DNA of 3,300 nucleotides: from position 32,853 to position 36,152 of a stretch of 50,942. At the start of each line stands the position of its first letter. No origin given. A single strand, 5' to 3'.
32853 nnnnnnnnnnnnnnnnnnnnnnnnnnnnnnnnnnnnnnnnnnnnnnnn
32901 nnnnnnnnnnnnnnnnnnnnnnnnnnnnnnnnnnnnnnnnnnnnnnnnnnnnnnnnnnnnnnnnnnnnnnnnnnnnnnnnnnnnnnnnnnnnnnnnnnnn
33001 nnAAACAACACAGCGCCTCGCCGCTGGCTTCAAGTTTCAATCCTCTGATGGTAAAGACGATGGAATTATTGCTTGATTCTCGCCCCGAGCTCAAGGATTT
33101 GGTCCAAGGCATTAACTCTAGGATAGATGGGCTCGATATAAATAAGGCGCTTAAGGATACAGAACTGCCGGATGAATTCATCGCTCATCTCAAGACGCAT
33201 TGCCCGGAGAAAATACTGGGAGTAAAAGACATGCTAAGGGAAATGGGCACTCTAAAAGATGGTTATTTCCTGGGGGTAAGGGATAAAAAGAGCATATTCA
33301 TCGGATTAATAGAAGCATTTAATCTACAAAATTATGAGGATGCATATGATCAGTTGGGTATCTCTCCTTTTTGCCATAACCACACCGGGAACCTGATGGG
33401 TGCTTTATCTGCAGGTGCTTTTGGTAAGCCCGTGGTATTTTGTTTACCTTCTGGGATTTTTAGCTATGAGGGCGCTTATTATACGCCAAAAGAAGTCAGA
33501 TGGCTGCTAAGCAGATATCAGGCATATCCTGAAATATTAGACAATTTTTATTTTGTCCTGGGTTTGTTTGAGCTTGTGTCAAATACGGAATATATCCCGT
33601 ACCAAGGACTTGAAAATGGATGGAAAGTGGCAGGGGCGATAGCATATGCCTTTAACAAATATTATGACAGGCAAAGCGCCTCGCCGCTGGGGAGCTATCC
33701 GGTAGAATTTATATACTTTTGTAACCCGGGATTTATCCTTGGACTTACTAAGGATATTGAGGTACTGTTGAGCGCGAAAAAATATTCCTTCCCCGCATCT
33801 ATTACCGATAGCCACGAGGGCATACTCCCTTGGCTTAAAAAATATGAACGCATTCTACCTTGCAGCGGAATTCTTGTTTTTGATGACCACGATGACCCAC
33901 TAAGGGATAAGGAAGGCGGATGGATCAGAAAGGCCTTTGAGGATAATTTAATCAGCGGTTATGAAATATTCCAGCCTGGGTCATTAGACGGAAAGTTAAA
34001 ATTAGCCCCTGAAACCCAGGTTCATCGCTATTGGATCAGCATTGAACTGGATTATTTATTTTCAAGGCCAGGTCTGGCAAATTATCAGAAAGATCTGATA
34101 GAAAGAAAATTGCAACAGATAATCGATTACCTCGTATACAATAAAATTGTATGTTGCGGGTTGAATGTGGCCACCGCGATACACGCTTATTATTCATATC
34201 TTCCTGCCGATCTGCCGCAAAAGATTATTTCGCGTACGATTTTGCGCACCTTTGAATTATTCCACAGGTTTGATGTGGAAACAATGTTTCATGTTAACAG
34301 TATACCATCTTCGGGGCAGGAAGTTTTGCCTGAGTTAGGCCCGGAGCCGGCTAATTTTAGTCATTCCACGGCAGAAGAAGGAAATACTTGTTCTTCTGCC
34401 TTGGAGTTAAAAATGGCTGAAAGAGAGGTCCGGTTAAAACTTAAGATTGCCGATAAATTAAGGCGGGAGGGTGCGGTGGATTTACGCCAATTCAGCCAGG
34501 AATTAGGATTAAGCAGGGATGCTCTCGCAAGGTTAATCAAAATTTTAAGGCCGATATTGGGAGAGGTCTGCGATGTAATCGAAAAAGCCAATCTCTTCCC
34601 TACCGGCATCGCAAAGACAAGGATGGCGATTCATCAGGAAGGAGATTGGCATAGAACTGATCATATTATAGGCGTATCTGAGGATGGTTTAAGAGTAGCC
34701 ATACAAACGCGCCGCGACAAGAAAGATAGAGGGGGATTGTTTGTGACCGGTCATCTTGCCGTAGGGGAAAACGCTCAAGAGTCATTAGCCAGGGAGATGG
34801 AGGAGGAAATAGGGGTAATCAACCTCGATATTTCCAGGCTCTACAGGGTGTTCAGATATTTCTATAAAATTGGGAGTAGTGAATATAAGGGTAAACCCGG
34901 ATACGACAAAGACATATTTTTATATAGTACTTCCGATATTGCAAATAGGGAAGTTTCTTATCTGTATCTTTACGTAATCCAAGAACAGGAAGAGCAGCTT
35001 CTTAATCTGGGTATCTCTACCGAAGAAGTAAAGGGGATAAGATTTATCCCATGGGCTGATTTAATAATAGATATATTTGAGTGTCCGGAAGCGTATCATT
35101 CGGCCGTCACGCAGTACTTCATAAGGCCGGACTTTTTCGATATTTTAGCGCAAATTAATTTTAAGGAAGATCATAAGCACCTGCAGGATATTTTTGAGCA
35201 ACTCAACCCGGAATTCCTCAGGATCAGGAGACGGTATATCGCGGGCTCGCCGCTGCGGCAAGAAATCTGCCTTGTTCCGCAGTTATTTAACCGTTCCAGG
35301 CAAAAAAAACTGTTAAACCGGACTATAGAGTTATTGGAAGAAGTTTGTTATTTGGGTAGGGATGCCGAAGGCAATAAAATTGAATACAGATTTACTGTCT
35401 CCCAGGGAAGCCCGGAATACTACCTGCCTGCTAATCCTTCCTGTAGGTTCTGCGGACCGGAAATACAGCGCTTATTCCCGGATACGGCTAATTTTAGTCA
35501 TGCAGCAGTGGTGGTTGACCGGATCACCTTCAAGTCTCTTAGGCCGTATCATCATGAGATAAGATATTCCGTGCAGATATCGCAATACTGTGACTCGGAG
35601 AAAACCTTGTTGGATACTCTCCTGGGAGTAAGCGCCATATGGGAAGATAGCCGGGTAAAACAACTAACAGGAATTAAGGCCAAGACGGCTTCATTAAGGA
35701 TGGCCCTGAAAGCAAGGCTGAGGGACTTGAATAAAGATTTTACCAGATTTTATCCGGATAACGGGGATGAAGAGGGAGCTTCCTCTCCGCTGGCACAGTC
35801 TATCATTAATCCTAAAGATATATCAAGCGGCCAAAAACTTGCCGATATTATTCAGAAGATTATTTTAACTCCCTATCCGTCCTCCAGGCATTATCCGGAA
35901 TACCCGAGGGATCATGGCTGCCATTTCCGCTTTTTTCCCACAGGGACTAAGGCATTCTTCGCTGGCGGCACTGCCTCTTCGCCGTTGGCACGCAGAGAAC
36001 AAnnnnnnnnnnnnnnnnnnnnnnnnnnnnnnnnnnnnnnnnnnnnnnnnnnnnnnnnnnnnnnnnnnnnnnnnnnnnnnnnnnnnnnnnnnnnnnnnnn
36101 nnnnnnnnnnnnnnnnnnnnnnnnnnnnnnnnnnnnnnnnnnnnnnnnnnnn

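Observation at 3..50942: One uninterrupted ORF fills the entire 50.9-kb window (at least 16,980 codons, open at both ends)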

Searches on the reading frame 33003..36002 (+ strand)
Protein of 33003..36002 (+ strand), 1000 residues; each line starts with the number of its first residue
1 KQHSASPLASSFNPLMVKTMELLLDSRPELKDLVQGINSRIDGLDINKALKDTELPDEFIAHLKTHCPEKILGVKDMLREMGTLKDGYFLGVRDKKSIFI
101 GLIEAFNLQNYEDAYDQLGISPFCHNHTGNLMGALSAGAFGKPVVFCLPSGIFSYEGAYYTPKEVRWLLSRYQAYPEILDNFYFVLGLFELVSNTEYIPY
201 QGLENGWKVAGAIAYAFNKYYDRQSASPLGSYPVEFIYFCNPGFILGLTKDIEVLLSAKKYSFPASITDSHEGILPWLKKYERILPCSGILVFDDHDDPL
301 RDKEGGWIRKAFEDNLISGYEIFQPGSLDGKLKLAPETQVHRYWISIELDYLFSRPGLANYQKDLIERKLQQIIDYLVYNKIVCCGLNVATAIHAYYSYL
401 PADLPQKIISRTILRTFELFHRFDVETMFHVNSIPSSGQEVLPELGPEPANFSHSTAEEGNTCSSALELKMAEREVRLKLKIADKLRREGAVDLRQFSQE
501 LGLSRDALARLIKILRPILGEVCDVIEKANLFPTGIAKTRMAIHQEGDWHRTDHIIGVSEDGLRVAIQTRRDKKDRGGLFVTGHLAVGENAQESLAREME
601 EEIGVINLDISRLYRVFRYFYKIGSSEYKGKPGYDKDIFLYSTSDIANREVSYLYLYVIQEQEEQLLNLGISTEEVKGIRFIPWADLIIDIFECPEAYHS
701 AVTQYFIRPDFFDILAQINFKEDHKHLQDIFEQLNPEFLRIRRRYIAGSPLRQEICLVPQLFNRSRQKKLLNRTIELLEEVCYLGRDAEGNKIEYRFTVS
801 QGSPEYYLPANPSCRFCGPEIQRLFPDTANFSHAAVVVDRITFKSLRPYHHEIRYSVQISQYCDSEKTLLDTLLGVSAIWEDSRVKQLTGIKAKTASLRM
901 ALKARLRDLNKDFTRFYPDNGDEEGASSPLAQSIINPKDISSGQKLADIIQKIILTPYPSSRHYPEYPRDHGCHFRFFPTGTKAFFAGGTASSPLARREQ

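Call 20: search_protein_families(library=pfam, proteins=[window:33003-36002:+], max_evalue=0.05)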
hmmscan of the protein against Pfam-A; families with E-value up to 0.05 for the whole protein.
window:33003-36002:+ (1000 aa): 1 family
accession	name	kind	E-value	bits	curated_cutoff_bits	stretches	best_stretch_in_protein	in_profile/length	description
PF00293.34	NUDIX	-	2.6e-09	37.6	21.1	1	554-687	7-118/134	NUDIX domain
